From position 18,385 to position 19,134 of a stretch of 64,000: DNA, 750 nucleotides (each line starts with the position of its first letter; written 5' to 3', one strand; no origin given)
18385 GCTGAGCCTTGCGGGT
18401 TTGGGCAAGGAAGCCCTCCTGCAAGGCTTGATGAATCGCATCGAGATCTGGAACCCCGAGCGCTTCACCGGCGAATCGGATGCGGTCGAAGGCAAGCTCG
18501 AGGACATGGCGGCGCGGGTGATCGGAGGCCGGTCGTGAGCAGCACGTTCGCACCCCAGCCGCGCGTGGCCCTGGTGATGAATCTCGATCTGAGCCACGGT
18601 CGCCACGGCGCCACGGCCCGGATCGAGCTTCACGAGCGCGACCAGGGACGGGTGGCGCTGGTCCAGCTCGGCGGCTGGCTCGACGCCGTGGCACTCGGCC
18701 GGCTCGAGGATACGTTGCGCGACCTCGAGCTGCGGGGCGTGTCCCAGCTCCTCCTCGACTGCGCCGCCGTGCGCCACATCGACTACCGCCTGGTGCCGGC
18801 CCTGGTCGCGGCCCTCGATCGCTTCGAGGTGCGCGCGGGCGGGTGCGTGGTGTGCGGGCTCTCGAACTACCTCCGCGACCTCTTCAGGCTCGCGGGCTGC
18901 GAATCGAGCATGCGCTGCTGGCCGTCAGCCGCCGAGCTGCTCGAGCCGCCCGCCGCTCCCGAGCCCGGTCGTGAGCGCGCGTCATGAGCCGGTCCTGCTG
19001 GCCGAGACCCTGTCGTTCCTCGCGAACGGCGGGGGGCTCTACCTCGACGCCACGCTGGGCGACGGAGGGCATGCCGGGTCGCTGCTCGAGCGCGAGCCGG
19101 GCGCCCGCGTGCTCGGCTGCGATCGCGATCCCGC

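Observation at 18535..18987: STAS-domain (anti-sigma antagonist-like) gene inserted between mraZ and rsmH inside the dcw cluster.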

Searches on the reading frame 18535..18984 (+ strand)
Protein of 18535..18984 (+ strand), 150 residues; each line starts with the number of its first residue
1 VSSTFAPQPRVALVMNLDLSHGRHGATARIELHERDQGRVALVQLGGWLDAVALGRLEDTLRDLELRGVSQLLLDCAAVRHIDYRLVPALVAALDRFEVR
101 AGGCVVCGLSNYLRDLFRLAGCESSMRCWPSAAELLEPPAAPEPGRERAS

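Call 4: search_protein_families(library=pfam, proteins=[window:18535-18984:+], max_evalue=1)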
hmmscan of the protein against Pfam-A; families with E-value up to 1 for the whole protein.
window:18535-18984:+ (150 aa): 2 families
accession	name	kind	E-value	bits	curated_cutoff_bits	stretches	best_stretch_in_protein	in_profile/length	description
PF01740.26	STAS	-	8.8e-10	38.7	22.6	1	37-134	7-105/106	STAS domain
PF13466.11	STAS_2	-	5.6e-08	33.3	29.2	1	43-121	1-78/80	STAS domain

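Call 5: search_protein_families(library=ncbifam, proteins=[window:18535-18984:+], max_evalue=1)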
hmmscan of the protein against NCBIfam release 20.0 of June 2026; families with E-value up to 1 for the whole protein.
window:18535-18984:+ (150 aa): 2 families
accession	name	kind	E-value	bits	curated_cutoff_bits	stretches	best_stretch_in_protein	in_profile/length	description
TIGR00377.1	ant_ant_sig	superfamily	3e-07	30.3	53.45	1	31-132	4-106/108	anti-sigma factor antagonist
TIGR02886.1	spore_II_AA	equivalog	4.2e-05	23.5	114.75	1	38-132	7-102/106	anti-sigma F factor antagonist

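Call 6: find_homologous_proteins(query=window:18535-18984:+, max_evalue=0.001)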
Query window:18535-18984:+ (150 aa): 322 proteins with E <= 0.001 among 739 candidates; the best 120 are listed.
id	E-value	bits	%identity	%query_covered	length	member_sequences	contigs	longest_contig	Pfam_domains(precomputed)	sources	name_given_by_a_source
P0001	2.2e-93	328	100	100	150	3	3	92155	PF01740.27,PF13466.13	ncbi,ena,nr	ncbi:MAG: hypothetical protein A2W00_13035 [Candidatus Eisenbacteria bacterium RBG_16_71_46]|nr:MAG:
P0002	1.3e-78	280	86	100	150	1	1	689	PF01740.27,PF13466.13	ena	-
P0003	3.2e-58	214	71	95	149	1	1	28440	PF01740.27,PF13466.13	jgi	jgi:anti-anti-sigma factor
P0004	6.1e-58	213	69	96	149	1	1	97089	PF01740.27,PF13466.13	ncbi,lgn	-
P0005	4.9e-57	210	69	95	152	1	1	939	PF01740.27,PF13466.13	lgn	-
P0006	7.3e-57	210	68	94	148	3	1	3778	PF01740.27,PF13466.13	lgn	-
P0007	8.5e-57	210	69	94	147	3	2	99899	PF01740.27,PF13466.13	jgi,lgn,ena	jgi:anti-anti-sigma factor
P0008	8.7e-57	210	67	98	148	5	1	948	PF01740.27,PF13466.13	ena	-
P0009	1.8e-56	208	68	98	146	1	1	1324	PF01740.27,PF13466.13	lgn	-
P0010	3.4e-56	208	65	100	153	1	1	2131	PF01740.27,PF13466.13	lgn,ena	-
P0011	6.1e-56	207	71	93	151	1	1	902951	PF01740.27,PF13466.13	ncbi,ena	-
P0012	3.1e-55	204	68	94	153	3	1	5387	PF01740.27,PF13466.13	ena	-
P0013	6.2e-55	203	69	97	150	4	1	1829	PF01740.27,PF13466.13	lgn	-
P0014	8.9e-55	203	69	94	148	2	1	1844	PF01740.27,PF13466.13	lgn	-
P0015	9.2e-55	203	71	98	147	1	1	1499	PF01740.27,PF13466.13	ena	-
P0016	1.1e-54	203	69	94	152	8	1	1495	PF01740.27,PF13466.13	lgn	-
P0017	1.5e-54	202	67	97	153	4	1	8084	PF01740.27,PF13466.13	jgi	jgi:anti-anti-sigma factor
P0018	1.8e-54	202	69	94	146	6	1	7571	PF01740.27,PF13466.13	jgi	jgi:anti-sigma B factor antagonist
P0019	2.1e-54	202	69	94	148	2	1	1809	PF01740.27,PF13466.13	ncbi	-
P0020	2.4e-54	202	72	94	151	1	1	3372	PF01740.27,PF13466.13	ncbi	-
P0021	4.0e-54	201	68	94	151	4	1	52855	PF01740.27,PF13466.13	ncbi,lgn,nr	ncbi:MAG: STAS domain-containing protein [Candidatus Eisenbacteria bacterium]|nr:STAS domain-contain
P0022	4.8e-54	201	69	94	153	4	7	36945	PF01740.27,PF13466.13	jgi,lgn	jgi:anti-anti-sigma factor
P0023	7.3e-54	200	69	100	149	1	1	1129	PF01740.27,PF13466.13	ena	-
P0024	7.6e-54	200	66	100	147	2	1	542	PF01740.27,PF13466.13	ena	-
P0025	8.8e-54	200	68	91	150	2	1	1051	PF01740.27,PF13466.13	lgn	-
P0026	1.2e-53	199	70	94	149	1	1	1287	PF01740.27,PF13466.13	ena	-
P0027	1.4e-53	199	67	96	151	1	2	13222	PF01740.27,PF13466.13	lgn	-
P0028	1.6e-53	199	69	89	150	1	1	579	PF01740.27,PF13466.13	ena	-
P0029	2.4e-53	198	64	100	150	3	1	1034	PF01740.27,PF13466.13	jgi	-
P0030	2.4e-53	198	70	94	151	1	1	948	PF01740.27,PF13466.13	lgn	-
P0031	2.7e-53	198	65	100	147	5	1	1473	PF01740.27,PF13466.13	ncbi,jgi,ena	-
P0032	2.9e-53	198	67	94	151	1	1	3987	PF01740.27,PF13466.13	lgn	-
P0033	3.3e-53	198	67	94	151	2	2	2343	PF01740.27,PF13466.13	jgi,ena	-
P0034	3.9e-53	198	67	97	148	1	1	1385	PF01740.27,PF13466.13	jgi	jgi:anti-anti-sigma factor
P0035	4.7e-53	197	67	89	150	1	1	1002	PF01740.27,PF13466.13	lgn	-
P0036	4.8e-53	197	64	97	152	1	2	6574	PF01740.27,PF13466.13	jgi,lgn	jgi:anti-anti-sigma factor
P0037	5.6e-53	197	62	95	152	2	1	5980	PF01740.27,PF13466.13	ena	-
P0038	6.1e-53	197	63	97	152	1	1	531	PF01740.27,PF13466.13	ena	-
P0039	6.1e-53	197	63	97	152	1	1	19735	PF01740.27,PF13466.13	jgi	-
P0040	6.5e-53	197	64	99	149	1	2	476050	PF01740.27,PF13466.13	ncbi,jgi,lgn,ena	ncbi:MAG TPA: STAS domain-containing protein [Candidatus Eisenbacteria bacterium]|jgi:anti-anti-sigm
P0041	6.8e-53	197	67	94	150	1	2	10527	PF01740.27,PF13466.13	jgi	jgi:anti-anti-sigma factor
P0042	6.8e-53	197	66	97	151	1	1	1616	PF01740.27,PF13466.13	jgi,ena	-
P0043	7.4e-53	197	69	93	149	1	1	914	PF01740.27,PF13466.13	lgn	-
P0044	8.6e-53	197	68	94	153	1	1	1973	PF01740.27,PF13466.13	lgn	-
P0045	8.7e-53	197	66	94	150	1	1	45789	PF01740.27,PF13466.13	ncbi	-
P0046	1.1e-52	196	63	100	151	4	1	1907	PF01740.27,PF13466.13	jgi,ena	-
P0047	1.1e-52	196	70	95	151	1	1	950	PF01740.27,PF13466.13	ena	-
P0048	1.1e-52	196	67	89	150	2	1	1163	PF01740.27,PF13466.13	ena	-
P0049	1.2e-52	196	65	97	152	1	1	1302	PF01740.27,PF13466.13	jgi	jgi:anti-anti-sigma factor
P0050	1.2e-52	196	62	100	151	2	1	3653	PF01740.27,PF13466.13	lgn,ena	-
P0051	1.2e-52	196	69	94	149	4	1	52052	PF01740.27,PF13466.13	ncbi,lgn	-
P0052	1.3e-52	196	66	94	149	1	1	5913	PF01740.27,PF13466.13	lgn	-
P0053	1.4e-52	196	68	94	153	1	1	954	PF01740.27,PF13466.13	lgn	-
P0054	1.7e-52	196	65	100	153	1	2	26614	PF01740.27,PF13466.13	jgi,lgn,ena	-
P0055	1.9e-52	195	63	100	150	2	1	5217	PF01740.27,PF13466.13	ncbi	-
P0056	1.9e-52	195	67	93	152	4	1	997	PF01740.27,PF13466.13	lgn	-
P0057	2.1e-52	195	67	94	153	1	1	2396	PF01740.27,PF13466.13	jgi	jgi:anti-anti-sigma factor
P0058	2.5e-52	195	65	94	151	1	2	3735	PF01740.27,PF13466.13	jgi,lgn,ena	-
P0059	2.7e-52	195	69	95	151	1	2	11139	PF01740.27,PF13466.13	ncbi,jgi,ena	-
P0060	2.8e-52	195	67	95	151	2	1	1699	PF01740.27,PF13466.13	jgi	jgi:anti-anti-sigma factor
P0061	4.0e-52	194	70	93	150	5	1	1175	PF01740.27,PF13466.13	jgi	jgi:anti-anti-sigma factor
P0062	4.5e-52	194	68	94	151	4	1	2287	PF01740.27,PF13466.13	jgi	jgi:anti-anti-sigma factor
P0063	4.8e-52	194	68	95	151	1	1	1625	PF01740.27,PF13466.13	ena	-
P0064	5.3e-52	194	64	100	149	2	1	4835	PF01740.27,PF13466.13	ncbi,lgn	-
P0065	6.0e-52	194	68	94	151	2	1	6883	PF01740.27,PF13466.13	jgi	jgi:anti-anti-sigma factor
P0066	6.4e-52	194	64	96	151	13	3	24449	PF01740.27,PF13466.13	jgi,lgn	-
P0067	6.5e-52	194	67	95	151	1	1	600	PF01740.27,PF13466.13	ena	-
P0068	6.9e-52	194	64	100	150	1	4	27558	PF01740.27,PF13466.13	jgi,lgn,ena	-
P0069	7.3e-52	194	66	93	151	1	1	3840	PF01740.27,PF13466.13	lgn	-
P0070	7.3e-52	194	69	94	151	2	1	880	PF01740.27,PF13466.13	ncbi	-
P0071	8.6e-52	193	67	95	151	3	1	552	PF01740.27,PF13466.13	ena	-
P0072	9.4e-52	193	65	95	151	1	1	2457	PF01740.27,PF13466.13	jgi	jgi:anti-anti-sigma factor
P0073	9.8e-52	193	66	98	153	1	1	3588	PF01740.27,PF13466.13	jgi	jgi:anti-anti-sigma factor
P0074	1.1e-51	193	59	100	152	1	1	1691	PF01740.27,PF13466.13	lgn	-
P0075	1.6e-51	192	63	100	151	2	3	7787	PF01740.27,PF13466.13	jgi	jgi:anti-anti-sigma factor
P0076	2.2e-51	192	70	83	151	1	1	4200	PF01740.27,PF13466.13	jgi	jgi:anti-anti-sigma factor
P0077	2.6e-51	192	62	100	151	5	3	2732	PF01740.27,PF13466.13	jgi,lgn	jgi:anti-anti-sigma factor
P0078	3.1e-51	191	61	100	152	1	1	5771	PF01740.27,PF13466.13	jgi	jgi:anti-anti-sigma factor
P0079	3.3e-51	191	67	90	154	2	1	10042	PF01740.27,PF13466.13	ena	-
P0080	3.3e-51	191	68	92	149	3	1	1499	PF01740.27,PF13466.13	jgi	jgi:anti-anti-sigma factor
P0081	4.0e-51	191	64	93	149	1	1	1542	PF01740.27,PF13466.13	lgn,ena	-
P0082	4.0e-51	191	70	94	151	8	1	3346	PF01740.27,PF13466.13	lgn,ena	-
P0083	4.4e-51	191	67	86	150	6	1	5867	PF01740.27,PF13466.13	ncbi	ncbi:MAG: STAS domain-containing protein [Candidatus Eisenbacteria bacterium]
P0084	5.4e-51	191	65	98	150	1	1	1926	PF01740.27,PF13466.13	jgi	jgi:anti-anti-sigma factor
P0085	5.5e-51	191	67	92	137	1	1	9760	PF01740.27,PF13466.13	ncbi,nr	ncbi:MAG: STAS domain-containing protein [Candidatus Eisenbacteria bacterium]|nr:STAS domain-contain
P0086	5.7e-51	191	68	93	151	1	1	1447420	PF01740.27,PF13466.13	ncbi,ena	-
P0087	7.9e-51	190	67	95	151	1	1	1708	PF01740.27,PF13466.13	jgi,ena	-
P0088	8.2e-51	190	66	89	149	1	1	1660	PF01740.27,PF13466.13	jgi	jgi:anti-anti-sigma factor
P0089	9.0e-51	190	66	95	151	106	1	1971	PF01740.27,PF13466.13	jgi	jgi:anti-anti-sigma factor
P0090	1.0e-50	190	67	95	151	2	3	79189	PF01740.27,PF13466.13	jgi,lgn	jgi:anti-sigma B factor antagonist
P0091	1.1e-50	190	68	93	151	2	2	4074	PF01740.27,PF13466.13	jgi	jgi:anti-anti-sigma factor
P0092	1.1e-50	190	66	89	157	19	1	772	PF01740.27,PF13466.13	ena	-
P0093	1.1e-50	190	66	96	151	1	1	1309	PF01740.27,PF13466.13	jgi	jgi:anti-anti-sigma factor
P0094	1.2e-50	190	66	83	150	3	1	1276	PF01740.27,PF13466.13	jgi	jgi:hypothetical protein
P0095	1.5e-50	189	67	94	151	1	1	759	PF01740.27,PF13466.13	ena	-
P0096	1.5e-50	189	66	94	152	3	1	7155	PF01740.27,PF13466.13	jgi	jgi:anti-anti-sigma factor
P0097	1.6e-50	189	66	95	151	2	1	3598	PF01740.27,PF13466.13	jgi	jgi:anti-sigma B factor antagonist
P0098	1.8e-50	189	66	97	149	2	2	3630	PF01740.27,PF13466.13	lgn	-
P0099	1.9e-50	189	65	92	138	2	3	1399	PF01740.27,PF13466.13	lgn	-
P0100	2.2e-50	189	65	87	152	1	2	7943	PF01740.27,PF13466.13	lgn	-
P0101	2.9e-50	188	65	91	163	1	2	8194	PF01740.27,PF13466.13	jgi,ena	-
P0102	3.1e-50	188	66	95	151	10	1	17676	PF01740.27,PF13466.13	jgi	jgi:anti-sigma B factor antagonist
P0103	3.9e-50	188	63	94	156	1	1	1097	PF01740.27,PF13466.13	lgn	-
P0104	4.5e-50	188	66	97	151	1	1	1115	PF01740.27,PF13466.13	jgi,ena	-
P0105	4.6e-50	188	66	92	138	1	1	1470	PF01740.27,PF13466.13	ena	-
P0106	4.7e-50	188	67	87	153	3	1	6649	PF01740.27,PF13466.13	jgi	jgi:anti-anti-sigma factor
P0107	6.9e-50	187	64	95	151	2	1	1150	PF01740.27,PF13466.13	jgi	jgi:anti-sigma B factor antagonist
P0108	7.2e-50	187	65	95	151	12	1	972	PF01740.27,PF13466.13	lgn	-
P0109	7.7e-50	187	65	94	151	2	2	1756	PF01740.27,PF13466.13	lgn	-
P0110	7.9e-50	187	63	93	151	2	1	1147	PF01740.27,PF13466.13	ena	-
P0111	8.3e-50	187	63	100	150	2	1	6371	PF01740.27,PF13466.13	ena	-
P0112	8.7e-50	187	67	84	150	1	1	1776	PF01740.27,PF13466.13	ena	-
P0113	9.9e-50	187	63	96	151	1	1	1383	PF01740.27,PF13466.13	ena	-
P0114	1.0e-49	187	63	96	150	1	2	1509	PF01740.27,PF13466.13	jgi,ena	-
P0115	1.0e-49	187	61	96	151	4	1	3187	PF01740.27,PF13466.13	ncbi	-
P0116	1.0e-49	187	65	95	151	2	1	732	PF01740.27,PF13466.13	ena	-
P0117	1.1e-49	187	63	94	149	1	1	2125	PF01740.27,PF13466.13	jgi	jgi:anti-anti-sigma factor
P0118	1.1e-49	186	64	94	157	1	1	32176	PF01740.27,PF13466.13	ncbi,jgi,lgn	ncbi:MAG TPA: STAS domain-containing protein [Candidatus Eisenbacteria bacterium]|jgi:anti-anti-sigm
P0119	1.2e-49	186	63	97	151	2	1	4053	PF01740.27,PF13466.13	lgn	-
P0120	1.3e-49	186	68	90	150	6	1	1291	PF01740.27,PF13466.13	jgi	jgi:anti-anti-sigma regulatory factor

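Call 7: search_solved_structures(query=window:18535-18984:+, max_evalue=1, show_alignments=4)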
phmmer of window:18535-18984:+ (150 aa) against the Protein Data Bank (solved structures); distinct sequences matched with E-value up to 1: 6.
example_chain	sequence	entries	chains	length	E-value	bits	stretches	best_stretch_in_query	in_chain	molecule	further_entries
1tid_B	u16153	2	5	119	0.04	17.4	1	39-127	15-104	Anti-sigma F factor antagonist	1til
1th8_B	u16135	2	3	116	0.049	17.2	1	39-127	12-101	Anti-sigma F factor antagonist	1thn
8ih8_A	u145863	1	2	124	0.097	16.2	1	30-129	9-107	Anti-sigma-F factor antagonist RsfB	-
7y5e_52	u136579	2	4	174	0.25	14.8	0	17-55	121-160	Chlorophyll a-b binding protein 1B-21, chloroplastic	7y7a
1sbo_A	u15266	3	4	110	0.38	14.3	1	31-121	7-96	Putative anti-sigma factor antagonist TM1442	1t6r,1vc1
3rsc_A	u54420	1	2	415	0.62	13.6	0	41-98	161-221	CalG2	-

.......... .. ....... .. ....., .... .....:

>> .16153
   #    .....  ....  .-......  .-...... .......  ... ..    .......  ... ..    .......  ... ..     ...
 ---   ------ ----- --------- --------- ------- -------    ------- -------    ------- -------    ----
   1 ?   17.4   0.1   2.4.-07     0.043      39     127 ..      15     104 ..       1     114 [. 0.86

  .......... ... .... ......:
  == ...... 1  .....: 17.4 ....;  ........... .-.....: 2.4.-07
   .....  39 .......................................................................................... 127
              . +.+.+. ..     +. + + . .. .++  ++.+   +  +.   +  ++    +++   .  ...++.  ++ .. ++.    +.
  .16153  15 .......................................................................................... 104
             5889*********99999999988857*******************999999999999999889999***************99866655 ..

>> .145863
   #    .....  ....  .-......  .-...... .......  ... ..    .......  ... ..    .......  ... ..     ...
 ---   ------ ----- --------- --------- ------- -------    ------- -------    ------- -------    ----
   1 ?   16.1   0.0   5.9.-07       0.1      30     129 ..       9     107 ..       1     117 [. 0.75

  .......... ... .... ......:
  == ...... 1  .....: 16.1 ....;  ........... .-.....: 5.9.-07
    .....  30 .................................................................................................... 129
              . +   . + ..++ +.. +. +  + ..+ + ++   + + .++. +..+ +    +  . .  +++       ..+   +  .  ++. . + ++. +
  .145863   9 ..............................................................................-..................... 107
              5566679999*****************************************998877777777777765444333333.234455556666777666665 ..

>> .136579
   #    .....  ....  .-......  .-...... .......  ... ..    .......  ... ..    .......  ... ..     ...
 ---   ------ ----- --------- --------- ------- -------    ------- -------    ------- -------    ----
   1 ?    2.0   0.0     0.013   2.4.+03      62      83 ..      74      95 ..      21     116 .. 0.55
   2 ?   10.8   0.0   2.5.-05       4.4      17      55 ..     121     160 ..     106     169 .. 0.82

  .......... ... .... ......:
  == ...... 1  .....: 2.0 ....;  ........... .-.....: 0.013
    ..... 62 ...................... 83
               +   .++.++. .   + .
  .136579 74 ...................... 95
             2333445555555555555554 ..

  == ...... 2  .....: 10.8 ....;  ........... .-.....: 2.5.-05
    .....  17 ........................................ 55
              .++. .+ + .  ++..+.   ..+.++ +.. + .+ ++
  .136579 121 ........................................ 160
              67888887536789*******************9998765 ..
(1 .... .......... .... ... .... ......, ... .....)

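Call 10: find_related_loci(query=A1, collection=genome_contigs, flank=4000)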
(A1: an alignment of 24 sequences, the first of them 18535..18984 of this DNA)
Query A1 (150 aa) in genome_contigs; peptide patterns used: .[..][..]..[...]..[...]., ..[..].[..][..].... (x = any residue, [..] = any of these).
492 stretches matched a pattern; 57 encode a relative of the query (tblastn E <= 1e-3); 57 distinct loci.
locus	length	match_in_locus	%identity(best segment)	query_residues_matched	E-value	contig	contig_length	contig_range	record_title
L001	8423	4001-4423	67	10-150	3e-59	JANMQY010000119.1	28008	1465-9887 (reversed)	MAG: Candidatus Eisenbacteria bacterium isolate OTE_51_metabat_109 OTE_51_k141_4899867, whole genome shotgun sequence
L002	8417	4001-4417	69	10-150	6e-58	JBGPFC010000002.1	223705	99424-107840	MAG: Candidatus Eisenbacteria bacterium isolate OBJ_0618_7090110_76 k141_4513180_length_223705_cov_37.2276, whole genome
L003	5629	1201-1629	69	8-150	1e-57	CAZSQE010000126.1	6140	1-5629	MAG TPA_asm: uncultured bacterium isolate ERP113451_co2_200 genome assembly, contig: NODE_10291_length_6140_cov_10.17485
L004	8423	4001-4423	70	10-150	2e-57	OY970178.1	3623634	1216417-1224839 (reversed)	MAG: Candidatus Eisenbacteria bacterium isolate MFD05942.bin.c.1 genome assembly, chromosome: 1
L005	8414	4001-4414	68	10-147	9e-57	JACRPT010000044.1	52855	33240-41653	MAG: Candidatus Eisenbacteria bacterium isolate NC_groundwater_1994_Pr3_S-0.65um_72_3 SR2-18-Sp65_coassembly_scaffold_16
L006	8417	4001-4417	66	10-150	1e-56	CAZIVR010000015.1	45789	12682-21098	MAG TPA_asm: uncultured bacterium isolate SRP287453_co1_107 genome assembly, contig: NODE_1193_length_45789_cov_23.85378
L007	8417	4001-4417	69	10-150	1e-56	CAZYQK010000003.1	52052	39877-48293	MAG TPA_asm: uncultured bacterium isolate SRP119689_co1_84 genome assembly, contig: NODE_713_length_52052_cov_6.937862,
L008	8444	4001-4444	64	1-150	2e-56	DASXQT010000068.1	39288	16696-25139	MAG TPA_asm: Candidatus Eisenbacteria bacterium isolate SMAG_U4620 k141_433066, whole genome shotgun sequence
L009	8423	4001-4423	70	10-150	3e-56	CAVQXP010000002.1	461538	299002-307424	MAG: Candidatus Eisenbacteria bacterium isolate MFD04716.bin.1.114 genome assembly, contig: contig_13362, whole genome s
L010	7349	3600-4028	66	8-150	3e-56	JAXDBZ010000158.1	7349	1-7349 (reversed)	MAG: Candidatus Eisenbacteria bacterium isolate POMEDNA-B31 Raw1_k127_1722880, whole genome shotgun sequence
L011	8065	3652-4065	67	10-147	9e-56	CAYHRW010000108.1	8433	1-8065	MAG TPA_asm: uncultured bacterium isolate ERP119705_co14_70 genome assembly, contig: NODE_12986_length_8433_cov_9.915612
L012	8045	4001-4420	67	10-150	1e-55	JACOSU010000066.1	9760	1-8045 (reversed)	MAG: Candidatus Eisenbacteria bacterium isolate NC_groundwater_26_Pr7_B-0.1um_68_11 FFV18_Bp1_scaffold_218910, whole gen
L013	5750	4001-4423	69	10-150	2e-55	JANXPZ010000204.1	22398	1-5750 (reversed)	MAG: Candidatus Eisenbacteria bacterium isolate GL140_4_concoct_147_sub GL140_4_k141_95168, whole genome shotgun sequenc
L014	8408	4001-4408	68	10-145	2e-55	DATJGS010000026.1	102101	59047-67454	MAG TPA_asm: Candidatus Saccharimonadaceae bacterium isolate SMAG_U15492 k141_462963, whole genome shotgun sequence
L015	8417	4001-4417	68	12-150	6e-55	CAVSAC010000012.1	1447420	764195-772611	MAG: Candidatus Eisenbacteria bacterium isolate MFD05942.bin.1.32 genome assembly, contig: contig_16431, whole genome sh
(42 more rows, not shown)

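Call 12: find_encoding_contigs(protein=window:18535-18984:+, flank=10000, max_places=3)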
Protein window:18535-18984:+ (150 aa): 3 contigs read that carry it; 3 places shown.
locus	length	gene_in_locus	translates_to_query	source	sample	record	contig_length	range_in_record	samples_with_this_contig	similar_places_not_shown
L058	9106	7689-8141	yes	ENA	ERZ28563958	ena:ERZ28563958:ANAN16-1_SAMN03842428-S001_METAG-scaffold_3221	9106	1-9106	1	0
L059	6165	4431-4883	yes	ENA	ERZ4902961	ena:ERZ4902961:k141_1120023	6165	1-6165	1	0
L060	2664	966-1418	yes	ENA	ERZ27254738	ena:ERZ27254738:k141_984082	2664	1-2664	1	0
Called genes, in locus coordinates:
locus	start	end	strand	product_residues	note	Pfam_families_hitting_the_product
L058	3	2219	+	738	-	?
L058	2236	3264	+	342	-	PF13480:Acetyltransf_6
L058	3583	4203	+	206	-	PF00534:Glycos_transf_1, PF13692:Glyco_trans_1_4, PF13524:Glyco_trans_1_2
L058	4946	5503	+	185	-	PF00534:Glycos_transf_1 (weak), PF13692:Glyco_trans_1_4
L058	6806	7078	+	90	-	-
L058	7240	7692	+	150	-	PF02381:MraZ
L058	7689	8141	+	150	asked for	PF01740:STAS, PF13466:STAS_2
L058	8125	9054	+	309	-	PF01795:Methyltransf_5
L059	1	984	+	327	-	?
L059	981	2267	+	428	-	PF13439:Glyco_transf_4 (weak), PF13579:Glyco_trans_4_4, PF00534:Glycos_transf_1 (weak), PF13692:Glyco_trans_1_4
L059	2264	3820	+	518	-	-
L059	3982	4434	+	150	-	PF02381:MraZ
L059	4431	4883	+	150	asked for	PF01740:STAS, PF13466:STAS_2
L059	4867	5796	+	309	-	PF01795:Methyltransf_5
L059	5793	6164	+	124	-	?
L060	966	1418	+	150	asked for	PF01740:STAS, PF13466:STAS_2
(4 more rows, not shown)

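Call 21: search_protein_representatives(alignment_id=A1)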
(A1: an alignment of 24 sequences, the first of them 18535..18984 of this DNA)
Query: 24 sequences, 151 profile positions. Proteins with E-value up to 0.001 (for the whole library): 1442; up to 1e-10: 70; up to 1e-30: 24. The best 150 are listed.
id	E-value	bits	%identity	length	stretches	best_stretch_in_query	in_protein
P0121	5.2e-62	224.5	-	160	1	11-150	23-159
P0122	3.8e-59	215.2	-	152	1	4-151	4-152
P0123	2.9e-49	183.1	-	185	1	1-118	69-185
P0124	1.4e-48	180.9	-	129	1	40-150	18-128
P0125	8.5e-48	178.3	-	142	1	11-151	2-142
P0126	2.4e-46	173.7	-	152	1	3-151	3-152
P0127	6.2e-44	165.8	-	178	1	8-151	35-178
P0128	1.2e-43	164.9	-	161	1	4-151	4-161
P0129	2.5e-42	160.6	-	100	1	53-151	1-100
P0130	2.9e-42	160.4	-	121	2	3-72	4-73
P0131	2.0e-39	151.2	-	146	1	6-126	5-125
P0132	2.4e-39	150.9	-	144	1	38-141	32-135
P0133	2.9e-39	150.7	-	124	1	58-147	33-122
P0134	2.9e-39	150.7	-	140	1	10-109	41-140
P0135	3.9e-39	150.2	-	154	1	12-144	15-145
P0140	9.7e-34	132.7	-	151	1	1-139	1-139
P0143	4.1e-31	124.2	-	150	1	7-151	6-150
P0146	3.4e-30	121.2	-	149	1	7-127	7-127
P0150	3.0e-27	111.7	-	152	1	17-123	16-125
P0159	3.8e-20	88.6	-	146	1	3-124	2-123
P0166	1.7e-16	76.7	-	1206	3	36-139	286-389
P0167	3.3e-16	75.8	-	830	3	36-133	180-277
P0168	5.1e-15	71.9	-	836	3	38-138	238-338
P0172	8.9e-13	64.7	-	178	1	7-126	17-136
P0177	7.7e-12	61.6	-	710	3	42-138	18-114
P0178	8.2e-12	61.5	-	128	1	38-134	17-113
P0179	1.4e-11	60.8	-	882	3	36-137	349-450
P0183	2.6e-11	59.9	-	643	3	37-137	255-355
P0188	5.4e-11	58.9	-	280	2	29-147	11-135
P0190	1.0e-10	58.0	-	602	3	28-135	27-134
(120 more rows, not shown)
